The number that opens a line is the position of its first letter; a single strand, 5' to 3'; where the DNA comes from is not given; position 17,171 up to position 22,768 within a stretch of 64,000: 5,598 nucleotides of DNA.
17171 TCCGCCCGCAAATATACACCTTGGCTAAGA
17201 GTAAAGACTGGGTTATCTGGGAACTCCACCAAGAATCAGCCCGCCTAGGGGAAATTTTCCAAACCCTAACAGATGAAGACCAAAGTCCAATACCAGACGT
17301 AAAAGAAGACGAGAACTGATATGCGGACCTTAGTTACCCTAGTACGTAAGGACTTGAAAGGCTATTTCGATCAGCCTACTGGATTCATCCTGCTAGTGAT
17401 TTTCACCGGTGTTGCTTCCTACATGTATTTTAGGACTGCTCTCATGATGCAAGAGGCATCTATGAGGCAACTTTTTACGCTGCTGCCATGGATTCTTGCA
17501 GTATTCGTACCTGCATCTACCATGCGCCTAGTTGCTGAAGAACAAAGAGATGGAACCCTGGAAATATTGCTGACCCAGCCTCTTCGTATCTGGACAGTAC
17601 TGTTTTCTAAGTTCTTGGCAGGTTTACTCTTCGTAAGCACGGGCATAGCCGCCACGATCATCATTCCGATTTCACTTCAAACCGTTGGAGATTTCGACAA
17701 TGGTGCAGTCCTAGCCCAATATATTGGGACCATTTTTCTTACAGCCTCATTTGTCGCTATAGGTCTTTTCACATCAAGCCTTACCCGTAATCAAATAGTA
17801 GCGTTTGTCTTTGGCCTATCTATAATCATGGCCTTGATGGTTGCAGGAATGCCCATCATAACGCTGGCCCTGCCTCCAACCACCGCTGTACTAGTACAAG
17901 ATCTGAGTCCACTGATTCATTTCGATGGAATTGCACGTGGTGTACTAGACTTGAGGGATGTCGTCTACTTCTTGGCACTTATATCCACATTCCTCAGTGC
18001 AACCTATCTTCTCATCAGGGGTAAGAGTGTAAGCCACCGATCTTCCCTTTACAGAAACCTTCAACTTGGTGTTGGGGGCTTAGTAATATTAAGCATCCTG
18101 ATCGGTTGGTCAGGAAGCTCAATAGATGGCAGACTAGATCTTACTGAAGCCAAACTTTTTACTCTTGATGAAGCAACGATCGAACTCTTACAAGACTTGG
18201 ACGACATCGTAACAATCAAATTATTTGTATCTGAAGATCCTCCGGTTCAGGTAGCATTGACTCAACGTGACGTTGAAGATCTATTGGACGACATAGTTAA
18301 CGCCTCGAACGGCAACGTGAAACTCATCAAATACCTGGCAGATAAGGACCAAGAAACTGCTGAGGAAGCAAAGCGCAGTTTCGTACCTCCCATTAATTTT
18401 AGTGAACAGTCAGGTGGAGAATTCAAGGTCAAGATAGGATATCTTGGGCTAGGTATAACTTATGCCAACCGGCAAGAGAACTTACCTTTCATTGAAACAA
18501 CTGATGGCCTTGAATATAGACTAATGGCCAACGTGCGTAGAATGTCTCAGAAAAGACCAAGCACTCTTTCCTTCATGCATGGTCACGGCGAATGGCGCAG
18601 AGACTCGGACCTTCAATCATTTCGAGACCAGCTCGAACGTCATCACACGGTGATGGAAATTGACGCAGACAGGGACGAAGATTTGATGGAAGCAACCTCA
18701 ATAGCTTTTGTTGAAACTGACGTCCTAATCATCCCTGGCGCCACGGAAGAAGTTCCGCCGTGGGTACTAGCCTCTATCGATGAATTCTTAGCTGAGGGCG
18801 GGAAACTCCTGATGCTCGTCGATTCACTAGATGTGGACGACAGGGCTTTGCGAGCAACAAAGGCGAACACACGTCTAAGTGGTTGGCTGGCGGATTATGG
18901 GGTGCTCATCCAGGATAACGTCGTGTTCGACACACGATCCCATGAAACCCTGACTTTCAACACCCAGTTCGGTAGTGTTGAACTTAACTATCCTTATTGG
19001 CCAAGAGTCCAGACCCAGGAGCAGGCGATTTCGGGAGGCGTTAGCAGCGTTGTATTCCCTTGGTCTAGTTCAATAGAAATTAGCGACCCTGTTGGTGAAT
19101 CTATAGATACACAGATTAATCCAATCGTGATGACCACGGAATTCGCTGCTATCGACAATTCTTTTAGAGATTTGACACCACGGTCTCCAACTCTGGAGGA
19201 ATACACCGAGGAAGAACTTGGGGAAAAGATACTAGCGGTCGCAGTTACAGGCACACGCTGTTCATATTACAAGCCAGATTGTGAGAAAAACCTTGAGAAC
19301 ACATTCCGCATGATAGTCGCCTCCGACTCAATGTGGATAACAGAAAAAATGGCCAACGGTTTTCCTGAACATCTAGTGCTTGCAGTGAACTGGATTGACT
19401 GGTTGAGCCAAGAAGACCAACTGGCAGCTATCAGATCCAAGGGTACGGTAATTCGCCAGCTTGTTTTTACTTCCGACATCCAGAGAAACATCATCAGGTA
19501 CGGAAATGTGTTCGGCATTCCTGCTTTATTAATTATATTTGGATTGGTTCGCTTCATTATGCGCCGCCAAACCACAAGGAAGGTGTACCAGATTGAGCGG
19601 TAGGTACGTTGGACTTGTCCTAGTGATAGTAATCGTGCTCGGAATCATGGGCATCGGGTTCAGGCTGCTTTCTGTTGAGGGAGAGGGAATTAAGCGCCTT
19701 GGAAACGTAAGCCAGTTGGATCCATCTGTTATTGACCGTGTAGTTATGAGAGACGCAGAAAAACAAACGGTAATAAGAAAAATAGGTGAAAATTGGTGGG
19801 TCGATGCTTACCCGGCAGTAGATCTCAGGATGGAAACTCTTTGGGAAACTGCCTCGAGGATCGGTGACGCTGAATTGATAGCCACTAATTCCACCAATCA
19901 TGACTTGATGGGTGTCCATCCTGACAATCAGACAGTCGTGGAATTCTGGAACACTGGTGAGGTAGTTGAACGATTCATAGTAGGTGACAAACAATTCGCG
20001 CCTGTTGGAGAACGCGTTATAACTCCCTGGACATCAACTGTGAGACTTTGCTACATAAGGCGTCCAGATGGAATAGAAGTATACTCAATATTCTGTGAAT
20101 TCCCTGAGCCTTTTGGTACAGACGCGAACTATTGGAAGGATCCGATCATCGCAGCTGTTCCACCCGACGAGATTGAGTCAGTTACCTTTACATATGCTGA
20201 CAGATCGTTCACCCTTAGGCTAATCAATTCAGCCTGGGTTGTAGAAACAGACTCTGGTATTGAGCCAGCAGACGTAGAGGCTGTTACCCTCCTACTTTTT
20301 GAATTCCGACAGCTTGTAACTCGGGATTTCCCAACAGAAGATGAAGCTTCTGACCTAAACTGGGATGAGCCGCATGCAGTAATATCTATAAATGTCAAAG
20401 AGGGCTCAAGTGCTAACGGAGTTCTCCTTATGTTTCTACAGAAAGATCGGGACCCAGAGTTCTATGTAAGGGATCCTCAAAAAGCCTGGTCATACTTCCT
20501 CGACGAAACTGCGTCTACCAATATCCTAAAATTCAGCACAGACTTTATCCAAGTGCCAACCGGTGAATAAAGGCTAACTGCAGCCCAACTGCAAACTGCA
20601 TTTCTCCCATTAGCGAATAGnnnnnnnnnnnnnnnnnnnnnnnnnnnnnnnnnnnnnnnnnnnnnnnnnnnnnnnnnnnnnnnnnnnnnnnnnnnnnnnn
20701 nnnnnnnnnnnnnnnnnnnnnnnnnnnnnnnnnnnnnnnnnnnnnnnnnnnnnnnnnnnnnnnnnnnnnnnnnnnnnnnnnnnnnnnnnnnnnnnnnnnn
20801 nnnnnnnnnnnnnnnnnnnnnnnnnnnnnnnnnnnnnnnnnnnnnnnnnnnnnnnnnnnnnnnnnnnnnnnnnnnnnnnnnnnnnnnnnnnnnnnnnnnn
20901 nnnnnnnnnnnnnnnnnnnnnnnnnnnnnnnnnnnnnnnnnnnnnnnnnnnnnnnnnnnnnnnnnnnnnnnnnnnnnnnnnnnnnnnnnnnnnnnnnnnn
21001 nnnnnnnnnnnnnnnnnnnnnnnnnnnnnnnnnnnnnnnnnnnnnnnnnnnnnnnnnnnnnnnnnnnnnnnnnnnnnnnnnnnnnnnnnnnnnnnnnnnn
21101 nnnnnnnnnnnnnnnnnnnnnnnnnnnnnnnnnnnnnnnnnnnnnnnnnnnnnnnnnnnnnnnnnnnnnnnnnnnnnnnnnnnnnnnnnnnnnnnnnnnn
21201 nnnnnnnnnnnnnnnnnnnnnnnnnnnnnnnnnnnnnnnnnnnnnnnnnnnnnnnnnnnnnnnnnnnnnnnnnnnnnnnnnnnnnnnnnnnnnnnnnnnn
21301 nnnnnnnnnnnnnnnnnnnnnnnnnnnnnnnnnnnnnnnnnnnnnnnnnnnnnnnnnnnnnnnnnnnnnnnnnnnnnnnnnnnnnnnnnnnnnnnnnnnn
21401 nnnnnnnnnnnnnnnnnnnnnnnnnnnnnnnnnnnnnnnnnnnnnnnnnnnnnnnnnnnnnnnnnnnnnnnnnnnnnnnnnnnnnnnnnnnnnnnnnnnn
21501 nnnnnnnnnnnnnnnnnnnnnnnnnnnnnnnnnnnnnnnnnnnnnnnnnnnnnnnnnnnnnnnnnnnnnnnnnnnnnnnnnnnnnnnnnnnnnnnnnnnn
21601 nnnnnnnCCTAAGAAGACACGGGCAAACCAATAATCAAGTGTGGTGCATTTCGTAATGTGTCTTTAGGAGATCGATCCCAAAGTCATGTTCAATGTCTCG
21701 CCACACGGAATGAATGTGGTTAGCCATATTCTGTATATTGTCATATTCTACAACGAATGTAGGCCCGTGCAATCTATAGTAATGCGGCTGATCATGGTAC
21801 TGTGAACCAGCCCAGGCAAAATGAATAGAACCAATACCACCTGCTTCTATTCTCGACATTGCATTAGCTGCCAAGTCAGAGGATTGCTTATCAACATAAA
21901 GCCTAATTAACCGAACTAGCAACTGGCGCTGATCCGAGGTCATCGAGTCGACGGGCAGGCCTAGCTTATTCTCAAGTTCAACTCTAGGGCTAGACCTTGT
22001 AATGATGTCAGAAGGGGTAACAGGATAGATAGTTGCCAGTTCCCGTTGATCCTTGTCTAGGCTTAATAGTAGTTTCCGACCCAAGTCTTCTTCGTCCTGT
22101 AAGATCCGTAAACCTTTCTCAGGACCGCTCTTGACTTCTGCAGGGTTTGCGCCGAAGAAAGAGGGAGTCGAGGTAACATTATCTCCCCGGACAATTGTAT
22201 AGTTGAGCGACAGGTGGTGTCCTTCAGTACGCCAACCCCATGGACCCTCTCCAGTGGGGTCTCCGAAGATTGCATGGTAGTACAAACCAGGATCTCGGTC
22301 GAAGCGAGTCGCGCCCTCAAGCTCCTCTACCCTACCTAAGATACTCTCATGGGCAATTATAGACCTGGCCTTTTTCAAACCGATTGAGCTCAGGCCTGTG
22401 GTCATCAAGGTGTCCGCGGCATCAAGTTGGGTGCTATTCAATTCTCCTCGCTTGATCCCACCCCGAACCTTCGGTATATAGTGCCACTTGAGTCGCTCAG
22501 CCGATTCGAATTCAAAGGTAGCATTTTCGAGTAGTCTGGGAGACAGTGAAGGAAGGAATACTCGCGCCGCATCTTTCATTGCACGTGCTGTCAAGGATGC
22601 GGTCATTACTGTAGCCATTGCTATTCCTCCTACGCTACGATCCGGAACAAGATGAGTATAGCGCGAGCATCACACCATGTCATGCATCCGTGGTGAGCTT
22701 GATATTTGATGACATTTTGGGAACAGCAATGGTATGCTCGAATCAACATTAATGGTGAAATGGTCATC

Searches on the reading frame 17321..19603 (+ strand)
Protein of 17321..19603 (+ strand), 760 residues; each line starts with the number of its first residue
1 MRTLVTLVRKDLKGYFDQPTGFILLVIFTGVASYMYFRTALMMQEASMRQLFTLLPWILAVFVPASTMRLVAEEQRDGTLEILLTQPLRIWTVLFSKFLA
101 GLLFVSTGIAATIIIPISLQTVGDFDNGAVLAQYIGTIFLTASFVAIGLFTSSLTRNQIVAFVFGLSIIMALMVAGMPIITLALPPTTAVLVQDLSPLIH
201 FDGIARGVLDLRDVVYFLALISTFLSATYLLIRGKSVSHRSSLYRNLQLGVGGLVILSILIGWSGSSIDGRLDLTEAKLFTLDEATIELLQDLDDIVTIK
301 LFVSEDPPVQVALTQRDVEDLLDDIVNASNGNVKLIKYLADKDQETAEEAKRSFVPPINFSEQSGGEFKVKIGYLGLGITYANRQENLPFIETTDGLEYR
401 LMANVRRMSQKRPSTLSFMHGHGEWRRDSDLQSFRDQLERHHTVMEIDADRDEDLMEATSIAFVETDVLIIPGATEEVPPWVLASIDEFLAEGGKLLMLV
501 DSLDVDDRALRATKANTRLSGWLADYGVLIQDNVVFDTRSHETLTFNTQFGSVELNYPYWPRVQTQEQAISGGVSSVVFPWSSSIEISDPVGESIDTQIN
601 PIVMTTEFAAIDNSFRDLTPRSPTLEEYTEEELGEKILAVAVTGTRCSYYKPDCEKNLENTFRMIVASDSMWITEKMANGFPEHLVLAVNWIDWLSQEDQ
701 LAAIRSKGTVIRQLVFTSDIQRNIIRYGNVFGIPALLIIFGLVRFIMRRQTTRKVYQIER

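Call 13: search_protein_families(library=pfam, proteins=[window:17321-19603:+], max_evalue=0.001)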
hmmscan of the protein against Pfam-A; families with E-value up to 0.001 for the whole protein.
window:17321-19603:+ (760 aa): 6 families
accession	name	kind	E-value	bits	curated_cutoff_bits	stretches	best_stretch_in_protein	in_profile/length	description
PF09822.16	ABC_transp_aux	-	4e-33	115.3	34.7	1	416-677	4-263/288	ABC-type uncharacterized transport system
PF23357.1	DUF7088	-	1.4e-16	61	27.8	1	276-378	1-103/105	Domain of unknown function (DUF7088)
PF12679.13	ABC2_membrane_2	-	8.4e-13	48.6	27.2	1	54-236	73-247/283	ABC-2 family transporter protein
PF12698.13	ABC2_membrane_3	-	5.4e-11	42.6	31.6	1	46-201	159-311/347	ABC-2 family transporter protein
PF01061.29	ABC2_membrane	-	1.8e-05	24.8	26.9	1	4-200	3-201/211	ABC-2 type transporter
PF12730.13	ABC2_membrane_4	-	2.1e-05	25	27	1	22-170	27-177/179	ABC-2 family transporter protein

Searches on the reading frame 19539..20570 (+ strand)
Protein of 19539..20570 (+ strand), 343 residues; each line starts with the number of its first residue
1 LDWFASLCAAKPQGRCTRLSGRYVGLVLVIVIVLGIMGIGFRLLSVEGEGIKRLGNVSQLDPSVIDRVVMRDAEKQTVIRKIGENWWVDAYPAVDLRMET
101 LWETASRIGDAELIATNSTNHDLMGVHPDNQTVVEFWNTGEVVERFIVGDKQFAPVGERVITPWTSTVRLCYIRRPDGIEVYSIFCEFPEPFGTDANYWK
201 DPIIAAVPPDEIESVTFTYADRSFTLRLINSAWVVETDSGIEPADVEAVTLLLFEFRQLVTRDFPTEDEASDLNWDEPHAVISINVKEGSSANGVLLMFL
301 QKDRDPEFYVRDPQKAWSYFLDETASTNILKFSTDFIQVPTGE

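Call 13: search_protein_families(library=pfam, proteins=[window:19539-20570:+], max_evalue=0.001)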
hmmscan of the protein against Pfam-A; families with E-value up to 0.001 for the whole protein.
window:19539-20570:+ (343 aa): 1 family
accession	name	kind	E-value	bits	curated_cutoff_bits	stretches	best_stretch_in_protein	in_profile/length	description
PF14238.11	DUF4340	-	0.00072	20.2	25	0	91-277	9-182/183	Domain of unknown function (DUF4340)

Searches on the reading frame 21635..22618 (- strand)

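Call 13: search_protein_families(library=pfam, proteins=[window:21635-22618:-], max_evalue=0.001)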
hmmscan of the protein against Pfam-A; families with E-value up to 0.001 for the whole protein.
window:21635-22618:- (327 aa): 1 family
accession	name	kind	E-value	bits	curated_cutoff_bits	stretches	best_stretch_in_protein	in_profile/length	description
PF12006.13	DUF3500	-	8.1e-86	288.6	27.2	1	10-314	4-296/297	Protein of unknown function (DUF3500)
